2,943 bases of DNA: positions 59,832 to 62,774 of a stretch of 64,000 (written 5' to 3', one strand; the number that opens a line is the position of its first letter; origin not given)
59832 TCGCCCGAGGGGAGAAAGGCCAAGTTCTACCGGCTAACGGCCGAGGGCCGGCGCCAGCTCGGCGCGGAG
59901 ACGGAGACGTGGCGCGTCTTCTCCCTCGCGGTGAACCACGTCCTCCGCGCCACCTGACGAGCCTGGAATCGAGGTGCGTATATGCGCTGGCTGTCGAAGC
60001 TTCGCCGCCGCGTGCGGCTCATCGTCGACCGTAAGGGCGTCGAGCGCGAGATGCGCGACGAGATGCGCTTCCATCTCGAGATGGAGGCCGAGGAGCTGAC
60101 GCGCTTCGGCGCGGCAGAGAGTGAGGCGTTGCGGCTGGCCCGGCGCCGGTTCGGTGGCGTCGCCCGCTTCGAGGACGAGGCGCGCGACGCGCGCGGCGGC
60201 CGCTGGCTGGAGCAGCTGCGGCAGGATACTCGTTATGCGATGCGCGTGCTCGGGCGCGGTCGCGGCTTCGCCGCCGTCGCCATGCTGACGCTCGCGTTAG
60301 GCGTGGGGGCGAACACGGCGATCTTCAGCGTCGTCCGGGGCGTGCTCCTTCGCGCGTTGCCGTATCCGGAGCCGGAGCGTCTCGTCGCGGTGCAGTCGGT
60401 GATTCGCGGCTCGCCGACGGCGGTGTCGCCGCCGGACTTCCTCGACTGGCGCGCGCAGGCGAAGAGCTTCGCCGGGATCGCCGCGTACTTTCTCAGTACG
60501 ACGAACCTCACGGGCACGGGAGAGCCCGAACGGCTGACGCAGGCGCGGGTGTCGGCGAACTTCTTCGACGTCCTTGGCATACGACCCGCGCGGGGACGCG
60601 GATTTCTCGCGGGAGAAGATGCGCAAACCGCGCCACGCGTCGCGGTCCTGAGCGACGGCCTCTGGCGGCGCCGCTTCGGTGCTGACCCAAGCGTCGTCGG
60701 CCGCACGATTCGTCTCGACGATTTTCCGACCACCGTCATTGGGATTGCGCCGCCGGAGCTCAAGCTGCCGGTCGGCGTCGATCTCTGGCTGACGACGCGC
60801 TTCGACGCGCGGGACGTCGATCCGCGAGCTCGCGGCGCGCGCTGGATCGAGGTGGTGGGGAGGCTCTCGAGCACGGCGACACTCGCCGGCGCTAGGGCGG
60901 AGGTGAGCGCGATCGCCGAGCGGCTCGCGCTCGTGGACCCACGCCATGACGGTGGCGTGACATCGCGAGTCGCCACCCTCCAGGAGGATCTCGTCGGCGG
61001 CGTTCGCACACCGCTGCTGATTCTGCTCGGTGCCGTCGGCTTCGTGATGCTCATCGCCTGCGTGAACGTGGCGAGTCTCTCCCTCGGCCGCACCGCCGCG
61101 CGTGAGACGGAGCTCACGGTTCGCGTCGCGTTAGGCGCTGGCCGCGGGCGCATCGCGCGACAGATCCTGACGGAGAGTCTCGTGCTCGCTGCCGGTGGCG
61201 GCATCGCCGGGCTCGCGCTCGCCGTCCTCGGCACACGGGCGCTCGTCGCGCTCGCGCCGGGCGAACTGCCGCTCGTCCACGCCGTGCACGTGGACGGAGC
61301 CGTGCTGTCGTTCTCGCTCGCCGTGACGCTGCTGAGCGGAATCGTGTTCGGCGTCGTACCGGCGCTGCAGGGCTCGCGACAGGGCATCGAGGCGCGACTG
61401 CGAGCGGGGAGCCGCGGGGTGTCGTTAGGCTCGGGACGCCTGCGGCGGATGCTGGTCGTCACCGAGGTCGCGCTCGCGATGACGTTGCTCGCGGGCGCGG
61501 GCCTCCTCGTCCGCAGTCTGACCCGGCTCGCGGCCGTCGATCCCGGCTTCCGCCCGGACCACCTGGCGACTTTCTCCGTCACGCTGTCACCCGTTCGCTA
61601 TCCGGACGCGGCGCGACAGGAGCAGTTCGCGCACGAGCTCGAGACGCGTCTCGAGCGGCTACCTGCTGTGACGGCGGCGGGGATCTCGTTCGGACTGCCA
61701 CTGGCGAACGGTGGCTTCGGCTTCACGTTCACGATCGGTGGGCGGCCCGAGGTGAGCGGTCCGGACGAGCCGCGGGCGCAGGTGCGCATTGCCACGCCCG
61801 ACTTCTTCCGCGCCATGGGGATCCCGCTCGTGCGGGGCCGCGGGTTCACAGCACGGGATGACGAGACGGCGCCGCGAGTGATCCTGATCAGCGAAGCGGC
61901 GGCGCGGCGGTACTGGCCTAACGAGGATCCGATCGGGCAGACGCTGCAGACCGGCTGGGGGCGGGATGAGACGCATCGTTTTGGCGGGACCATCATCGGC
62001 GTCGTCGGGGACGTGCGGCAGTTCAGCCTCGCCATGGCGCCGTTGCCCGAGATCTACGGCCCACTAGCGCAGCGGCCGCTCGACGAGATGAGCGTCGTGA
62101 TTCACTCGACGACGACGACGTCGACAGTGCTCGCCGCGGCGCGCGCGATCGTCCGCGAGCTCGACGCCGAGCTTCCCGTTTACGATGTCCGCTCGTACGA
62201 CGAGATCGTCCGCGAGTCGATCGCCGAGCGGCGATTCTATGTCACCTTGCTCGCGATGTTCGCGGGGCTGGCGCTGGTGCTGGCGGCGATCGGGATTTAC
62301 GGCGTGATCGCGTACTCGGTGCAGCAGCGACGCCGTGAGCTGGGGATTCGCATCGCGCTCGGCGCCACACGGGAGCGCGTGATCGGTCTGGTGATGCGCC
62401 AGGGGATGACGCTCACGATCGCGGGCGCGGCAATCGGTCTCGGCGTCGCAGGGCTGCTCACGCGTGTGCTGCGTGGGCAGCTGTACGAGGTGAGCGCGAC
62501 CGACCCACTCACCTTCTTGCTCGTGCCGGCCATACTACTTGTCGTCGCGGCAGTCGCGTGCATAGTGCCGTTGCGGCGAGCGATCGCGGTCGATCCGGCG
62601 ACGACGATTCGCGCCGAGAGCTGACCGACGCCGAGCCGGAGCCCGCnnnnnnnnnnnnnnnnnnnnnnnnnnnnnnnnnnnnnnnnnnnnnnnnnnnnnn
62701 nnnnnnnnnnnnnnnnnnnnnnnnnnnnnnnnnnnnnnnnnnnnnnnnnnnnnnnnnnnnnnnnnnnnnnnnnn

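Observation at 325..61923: One non-palindromic 8-mer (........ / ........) is massively over-represented and overrides codon preference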

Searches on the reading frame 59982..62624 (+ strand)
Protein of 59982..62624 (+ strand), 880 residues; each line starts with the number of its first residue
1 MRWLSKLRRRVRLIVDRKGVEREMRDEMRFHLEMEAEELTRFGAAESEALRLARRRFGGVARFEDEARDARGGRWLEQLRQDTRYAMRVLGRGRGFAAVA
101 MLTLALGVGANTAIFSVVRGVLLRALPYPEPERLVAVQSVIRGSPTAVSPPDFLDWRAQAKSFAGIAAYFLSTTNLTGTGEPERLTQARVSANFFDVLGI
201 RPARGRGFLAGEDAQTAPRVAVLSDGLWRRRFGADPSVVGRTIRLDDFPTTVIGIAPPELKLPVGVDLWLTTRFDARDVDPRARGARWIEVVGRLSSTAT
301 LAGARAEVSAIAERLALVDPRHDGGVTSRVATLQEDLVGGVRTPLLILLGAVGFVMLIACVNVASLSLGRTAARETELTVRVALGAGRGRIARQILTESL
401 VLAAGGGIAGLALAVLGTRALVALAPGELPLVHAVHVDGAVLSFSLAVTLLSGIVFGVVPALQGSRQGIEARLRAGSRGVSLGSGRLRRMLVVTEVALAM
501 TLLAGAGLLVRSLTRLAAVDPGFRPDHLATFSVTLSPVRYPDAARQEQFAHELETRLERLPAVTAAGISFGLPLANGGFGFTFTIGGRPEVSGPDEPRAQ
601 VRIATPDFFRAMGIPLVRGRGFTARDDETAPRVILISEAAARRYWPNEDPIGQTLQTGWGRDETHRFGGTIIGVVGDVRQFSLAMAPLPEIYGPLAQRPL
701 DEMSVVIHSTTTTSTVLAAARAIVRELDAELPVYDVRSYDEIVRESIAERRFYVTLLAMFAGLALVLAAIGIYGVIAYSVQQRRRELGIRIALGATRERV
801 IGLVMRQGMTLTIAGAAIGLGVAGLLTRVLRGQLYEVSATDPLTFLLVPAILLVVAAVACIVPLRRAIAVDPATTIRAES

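Call 8: search_protein_families(library=pfam, proteins=[window:59982-62624:+])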
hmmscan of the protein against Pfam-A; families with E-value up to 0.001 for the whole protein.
window:59982-62624:+ (880 aa): 2 families
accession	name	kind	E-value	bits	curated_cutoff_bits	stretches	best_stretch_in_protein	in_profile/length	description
PF12704.14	MacB_PCD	-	2.2e-37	129.8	27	2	98-310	2-206/207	MacB-like periplasmic core domain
PF02687.27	FtsX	-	6e-25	88.1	25.5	2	759-870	2-118/120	FtsX-like permease C-terminal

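Call 18: find_related_loci(query=window:59982-62624:+, collection=metagenome_contigs, flank=10000)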
Query window:59982-62624:+ (880 aa) in metagenome_contigs; peptide patterns used: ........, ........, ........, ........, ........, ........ (x = any residue, [..] = any of these).
599 stretches matched a pattern (row limit reached: there are more); 554 encode a relative of the query (tblastn E <= 1e-3); the best 80 are kept; 80 distinct loci.
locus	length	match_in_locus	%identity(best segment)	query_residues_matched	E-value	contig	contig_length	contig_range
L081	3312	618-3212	73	14-880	0e+0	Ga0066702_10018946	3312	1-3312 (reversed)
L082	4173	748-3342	71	18-880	0e+0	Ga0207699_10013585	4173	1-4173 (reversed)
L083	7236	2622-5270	65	1-878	0e+0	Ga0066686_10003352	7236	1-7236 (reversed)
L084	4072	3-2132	73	171-880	0e+0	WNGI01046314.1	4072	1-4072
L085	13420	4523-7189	52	1-879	0e+0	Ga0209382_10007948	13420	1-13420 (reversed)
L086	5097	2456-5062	52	20-879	0e+0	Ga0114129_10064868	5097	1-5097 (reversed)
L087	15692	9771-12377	53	20-879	0e+0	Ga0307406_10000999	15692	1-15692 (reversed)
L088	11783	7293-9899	52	20-879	0e+0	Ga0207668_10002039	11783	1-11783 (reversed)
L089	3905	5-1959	88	217-880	0e+0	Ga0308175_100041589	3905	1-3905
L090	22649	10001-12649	52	7-879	0e+0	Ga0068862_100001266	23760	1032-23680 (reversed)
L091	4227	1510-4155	43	1-879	0e+0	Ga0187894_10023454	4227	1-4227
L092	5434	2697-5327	43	3-879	0e+0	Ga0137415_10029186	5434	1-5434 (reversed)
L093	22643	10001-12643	42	1-879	0e+0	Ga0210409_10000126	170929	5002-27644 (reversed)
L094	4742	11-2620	44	4-879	0e+0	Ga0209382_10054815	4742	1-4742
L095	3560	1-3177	43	1-879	0e+0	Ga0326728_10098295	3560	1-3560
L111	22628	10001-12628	41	21-879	0e+0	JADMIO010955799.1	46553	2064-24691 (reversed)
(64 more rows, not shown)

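Call 44: search_dna_similar(query=window:59982-62624:+, collection=plasmids, mode=protein, max_rows=15)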
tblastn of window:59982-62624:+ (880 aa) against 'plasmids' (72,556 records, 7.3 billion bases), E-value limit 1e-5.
Records with a match: 27; places in all: 86; records where one place covers at least 80% of the query: 18.
Best place of each record, by identity: <60% 27.
By first word of the organism name: Rahnella 11; Pseudoalteromonas 5; Gemmatirosa 2; Chondrinema 2; Acidisarcina 1; Gloeobacter 1; Xenorhabdus 1; Sphingomonas 1; Sulfurovum 1; Spirosoma 1; and 1 more.
By predicted mobility (MOB-suite, as given by PLSDB): non-mobilizable 27.
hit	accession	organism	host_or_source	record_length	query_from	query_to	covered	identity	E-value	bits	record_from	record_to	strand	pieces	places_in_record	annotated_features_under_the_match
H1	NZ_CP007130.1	Gemmatirosa kalamazoonensis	-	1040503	12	879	99%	41.9%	8e-122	414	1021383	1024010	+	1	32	record has no annotation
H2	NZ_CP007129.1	Gemmatirosa kalamazoonensis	-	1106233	3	877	99%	41.1%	1e-119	408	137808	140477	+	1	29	record has no annotation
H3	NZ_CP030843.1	Acidisarcina polymorpha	cell culture,pine forest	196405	1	879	100%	33.6%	5e-85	306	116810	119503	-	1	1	ABC transporter permease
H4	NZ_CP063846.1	Gloeobacter morelensis MG652769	biofilm,cave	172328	63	842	89%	33.6%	1e-82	298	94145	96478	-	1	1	ABC transporter permease | ABC transporter ATP-binding protein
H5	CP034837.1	Rahnella aquatilis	Food spoilage microflora,food/cold ...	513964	77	808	83%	29.5%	7e-67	251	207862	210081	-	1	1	ABC transporter permease | ABC transporter ATP-binding protein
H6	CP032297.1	Rahnella aquatilis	Sakura tree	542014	77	808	83%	29.5%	7e-67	251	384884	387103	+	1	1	ABC transporter permease | ABC transporter ATP-binding protein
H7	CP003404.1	Rahnella aquatilis HX2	-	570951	77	808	83%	29.4%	2e-66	250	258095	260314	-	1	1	permease | ABC transporter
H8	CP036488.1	Rahnella aquatilis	cell culture,Rice-wheat rotation soil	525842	77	808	83%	29.4%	2e-66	250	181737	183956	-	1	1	ABC transporter permease | ABC transporter ATP-binding protein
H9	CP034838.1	Rahnella aquatilis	Food spoilage microflora,food/cold ...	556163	77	808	83%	29.4%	2e-66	250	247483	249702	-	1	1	ABC transporter permease | ABC transporter ATP-binding protein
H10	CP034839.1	Rahnella aquatilis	Food spoilage microflora,food/cold ...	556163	77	808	83%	29.4%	2e-66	250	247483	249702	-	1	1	ABC transporter permease | ABC transporter ATP-binding protein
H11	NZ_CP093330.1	Rahnella aceris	whole organism,grassland soil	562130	77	808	83%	29.4%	2e-66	250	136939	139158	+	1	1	ABC transporter permease | ABC transporter ATP-binding protein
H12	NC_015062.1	Rahnella aceris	-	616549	77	808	83%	29.4%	2e-66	250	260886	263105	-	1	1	ABC transporter permease | ABC transporter ATP-binding protein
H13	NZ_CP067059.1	Rahnella aceris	-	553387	77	808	83%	29.3%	7e-66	248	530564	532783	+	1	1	ABC transporter permease | ABC transporter ATP-binding protein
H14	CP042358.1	Rahnella aquatilis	hyacinth,plant,hyacinth bulb, basal ...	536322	82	808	83%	29.5%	2e-65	247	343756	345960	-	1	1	ABC transporter permease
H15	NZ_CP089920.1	Rahnella victoriana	single cell,soil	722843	77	808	83%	28.6%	2e-64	244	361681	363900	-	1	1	ABC transporter permease | ABC transporter ATP-binding protein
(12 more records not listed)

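Call 87: search_protein_families(library=ncbifam, proteins=[L111:273-1361:-, L111:1522-3609:+, L111:4601-5920:-, L111:7704-9191:-, L111:12682-14037:+, L111:13999-15087:-, L111:15186-16757:+, L111:19159-20217:+, L111:20735-21754:+, L111:6997-7707:-])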
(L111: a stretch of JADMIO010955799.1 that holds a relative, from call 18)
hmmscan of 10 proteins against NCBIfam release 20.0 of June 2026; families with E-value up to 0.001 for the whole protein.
L111:273-1361:- (362 aa): 0 families

L111:1522-3609:+ (695 aa): 0 families

L111:4601-5920:- (439 aa): 67 families (the best 25 are shown)
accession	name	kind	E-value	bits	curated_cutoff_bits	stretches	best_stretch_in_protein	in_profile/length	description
NF000818.0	PRK00062.1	subfamily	5.9e-103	344.8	398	1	6-435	3-427/429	glutamate-1-semialdehyde 2,1-aminomutase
TIGR00713.1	hemL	equivalog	3.9e-102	342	527.3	1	9-433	2-421/423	glutamate-1-semialdehyde 2,1-aminomutase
NF009055.0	PRK12389.1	equivalog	9.1e-83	278.2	637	1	6-436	3-429/431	glutamate-1-semialdehyde 2,1-aminomutase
NF041362.1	GntE_guanitoxin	equivalog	1.9e-72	244.2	525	1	2-408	1-407/426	guanitoxin biosynthesis PLP-dependent transaminase GntE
NF001864.0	PRK00615.1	equivalog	1e-60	205.6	706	1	8-402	6-394/433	glutamate-1-semialdehyde aminotransferase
NF004856.0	PRK06209.1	equivalog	4.7e-56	190.2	486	1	2-359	4-350/450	glutamate-1-semialdehyde 2,1-aminomutase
NF005453.0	PRK07046.1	subfamily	9.5e-52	176.1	425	1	7-435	28-451/453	transaminase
NF005993.0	PRK08117.1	subfamily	3.7e-43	147.7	574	1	33-373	23-371/433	aspartate aminotransferase family protein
NF002874.0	PRK03244.1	equivalog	5.4e-41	140.7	457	1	37-372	28-344/399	acetylornithine transaminase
NF005985.0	PRK08088.1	equivalog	1.8e-40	139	713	1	13-409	8-392/426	4-aminobutyrate--2-oxoglutarate transaminase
TIGR00707.1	argD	subfamily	4.3e-40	137.7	410.05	1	35-373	10-333/381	acetylornithine/succinylornithine family transaminase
NF004426.0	PRK05769.1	equivalog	1.1e-39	136.5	552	1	32-410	34-411/441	acetyl ornithine aminotransferase family protein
TIGR00700.1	GABAtrnsam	equivalog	5e-39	134.1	506.65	1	34-372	15-360/420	4-aminobutyrate--2-oxoglutarate transaminase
NF004714.0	PRK06058.1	subfamily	7.3e-37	127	639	1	8-409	22-415/447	4-aminobutyrate--2-oxoglutarate transaminase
NF005272.0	PRK06777.1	equivalog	1.9e-36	125.6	725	1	37-408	25-389/421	4-aminobutyrate--2-oxoglutarate transaminase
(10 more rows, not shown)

L111:7704-9191:- (495 aa): 6 families
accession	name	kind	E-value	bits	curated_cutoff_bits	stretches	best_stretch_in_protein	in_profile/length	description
TIGR00238.1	TIGR00238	subfamily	1.6e-22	79.9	199.2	2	68-277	50-235/331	KamA family radical SAM protein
TIGR04368.1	Glu_2_3_NH3_mut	equivalog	6.5e-22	77.6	650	1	76-382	98-359/404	glutamate 2,3-aminomutase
TIGR04468.1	arg_2_3_am_muta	equivalog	9.1e-22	77.5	600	2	104-280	77-229/351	arginine 2,3-aminomutase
TIGR03822.1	AblA_like_2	hypoth_equivalog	6.8e-21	74.6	396.25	1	85-384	45-299/321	lysine-2,3-aminomutase-like protein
TIGR03820.1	lys_2_3_AblA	equivalog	3.8e-19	68.7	525.4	1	69-375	45-308/417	lysine 2,3-aminomutase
TIGR03821.1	EFP_modif_epmB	equivalog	4.5e-18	65.3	369.3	1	71-277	36-218/321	EF-P beta-lysylation protein EpmB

L111:12682-14037:+ (451 aa): 52 families (the best 25 are shown)
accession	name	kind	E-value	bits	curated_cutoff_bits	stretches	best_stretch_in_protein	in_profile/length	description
NF004936.0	PRK06289.1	equivalog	1.7e-106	356.4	375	1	41-449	2-402/405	acetyl-CoA acetyltransferase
NF005704.0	PRK07516.1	subfamily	3.6e-90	302.7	412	1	42-441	2-378/389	thiolase domain-containing protein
NF004720.0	PRK06064.1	subfamily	2.8e-89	299.6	420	1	41-450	1-387/389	thiolase domain-containing protein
NF053570.1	AcCoTHIOL_METTL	equivalog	3.3e-76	256.6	600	1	41-449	1-382/385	acetyl-CoA acetyltransferase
NF006102.0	PRK08256.1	subfamily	3.3e-62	210.8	436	1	41-444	2-387/394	lipid-transfer protein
NF004810.0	PRK06157.1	equivalog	1.6e-57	195.5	403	1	40-447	5-392/400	acetyl-CoA acetyltransferase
NF009228.0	PRK12578.1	subfamily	1.5e-52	178.6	485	1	42-448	3-385/387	thiolase domain-containing protein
NF004982.0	PRK06365.1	equivalog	6e-44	150.8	695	2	40-273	14-236/430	thiolase domain-containing protein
NF004715.0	PRK06059.1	equivalog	1.7e-37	129.4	424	1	41-437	3-387/399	lipid-transfer protein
NF006180.0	PRK08313.1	subfamily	7.5e-35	120.5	514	1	41-440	3-374/389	thiolase domain-containing protein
NF053628.1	BnzsclthlBbsBGT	equivalog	2e-33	115.8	750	1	40-441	3-373/389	benzoylsuccinyl-CoA thiolase subunit BbsB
NF004811.0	PRK06158.1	subfamily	8.1e-33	113.9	421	1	59-450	22-380/384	acetyl-CoA acetyltransferase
NF006010.0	PRK08142.1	subfamily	3.9e-27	95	462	1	60-443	20-377/388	thiolase domain-containing protein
NF004721.0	PRK06065.1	equivalog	2.7e-25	89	455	1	41-428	9-370/393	thiolase domain-containing protein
NF005892.0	PRK07855.1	subfamily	8.9e-21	74.2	469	1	40-432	4-373/390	lipid-transfer protein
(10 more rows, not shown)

L111:13999-15087:- (362 aa): 0 families

L111:15186-16757:+ (523 aa): 7 families
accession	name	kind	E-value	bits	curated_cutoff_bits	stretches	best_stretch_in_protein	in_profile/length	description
NF010322.0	PRK13759.1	equivalog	1.4e-66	225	481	1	52-508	5-451/486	arylsulfatase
TIGR03417.1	chol_sulfatase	equivalog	3e-57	194.6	433.45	1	53-513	2-440/500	choline-sulfatase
NF045661.1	HdlasePehA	equivalog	1.8e-44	152.2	900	2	216-518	177-489/506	phosphoric/sulfuric ester hydrolase PehA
NF052527.1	Mn_arylsulf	exception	4.3e-36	124.8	850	1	53-515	1-453/479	manganese-dependent arylsulfatase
NF038282.1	LapC_YejM_PbgA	exception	2.8e-05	22.6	825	1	300-397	404-498/584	LPS biosynthesis-modulating metalloenzyme YejM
NF009027.0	PRK12363.1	equivalog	0.00033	19.4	572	0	315-433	362-473/703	phosphoglycerol transferase I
NF053595.1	LptchSynLtaSGpos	equivalog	0.00054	18.6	970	1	306-402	426-529/626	lipoteichoic acid synthase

L111:19159-20217:+ (352 aa): 4 families
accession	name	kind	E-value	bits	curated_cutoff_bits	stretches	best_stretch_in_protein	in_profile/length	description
NF033206.1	ScyE_fam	subfamily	6.1e-30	104.9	80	3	87-164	235-318/333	ScyD/ScyE family protein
NF035926.1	scyF_NHL_VPEP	equivalog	3.5e-16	59.3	350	1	147-272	151-291/376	scytonemin biosynthesis PEP-CTERM protein ScyF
NF000022.1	stregra_B_VgbA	exception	0.00041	19.6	600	0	71-224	63-219/299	streptogramin B lyase Vgb(A)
TIGR02604.1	Piru_Ver_Nterm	subfamily_domain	0.00097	18.6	122.2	0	43-93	161-212/367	PVC-type heme-binding CxxCH protein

L111:20735-21754:+ (339 aa): 11 families
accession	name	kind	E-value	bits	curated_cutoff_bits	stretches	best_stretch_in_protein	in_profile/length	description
NF050089.1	i_nPHAscl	equivalog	1.4e-17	63.7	300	1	77-174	18-113/288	intracellular short-chain-length polyhydroxyalkanoate depolymerase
NF011457.0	PRK14875.1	equivalog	7.9e-11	41.5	307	1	68-175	123-228/372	acetoin dehydrogenase dihydrolipoyllysine-residue acetyltransferase subunit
TIGR03056.1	bchO_mg_che_rel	equivalog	3.1e-06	26.4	172.55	1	79-163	30-113/278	alpha/beta fold hydrolase BchO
NF051487.1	bifunc_PcaCD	exception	4.1e-06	26.1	430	1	73-156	168-249/413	bifunctional 4-carboxymuconolactone decarboxylase/3-oxoadipate enol-lactonase PcaCD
TIGR02427.1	protocat_pcaD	equivalog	5.9e-06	25.8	255.85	0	80-163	15-97/251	3-oxoadipate enol-lactonase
TIGR03695.1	menH_SHCHC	equivalog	4.7e-05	22.9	208.55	1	79-174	4-99/252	2-succinyl-6-hydroxy-2,4-cyclohexadiene-1-carboxylate synthase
NF007954.0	PRK10673.1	equivalog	8.2e-05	22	399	1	66-162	5-98/255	esterase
NF051488.1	bifunc_PcaDC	exception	0.0001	21.6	390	1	92-320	24-251/375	bifunctional 3-oxoadipate enol-lactonase/4-carboxymuconolactone decarboxylase PcaDC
NF047920.1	lactonase_UilS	equivalog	0.00044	20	400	1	76-141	23-92/285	UilS family quorum-quenching N-acyl-homoserine lactonase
NF004514.1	PRK05855.1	equivalog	0.00079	18.1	455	0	56-151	4-97/578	SDR family oxidoreductase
TIGR03100.1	hydr1_PEP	hypoth_equivalog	0.0008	18.8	168.45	0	89-186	42-139/274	hydrolase 1, exosortase A system-associated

L111:6997-7707:- (236 aa): 3 families
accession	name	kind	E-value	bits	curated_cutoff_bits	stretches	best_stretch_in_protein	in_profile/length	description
TIGR02429.1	pcaI_scoA_fam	subfamily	5.9e-100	333.2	128.5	1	1-221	1-221/222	3-oxoacid CoA-transferase subunit A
NF007394.0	PRK09920.1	equivalog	1.7e-59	201.1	315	1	6-217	5-214/219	acetate CoA-transferase subunit alpha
NF052271.1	Staph_FadX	equivalog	1.1e-07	30.9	750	1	142-225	159-247/523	fatty acid degradation protein FadX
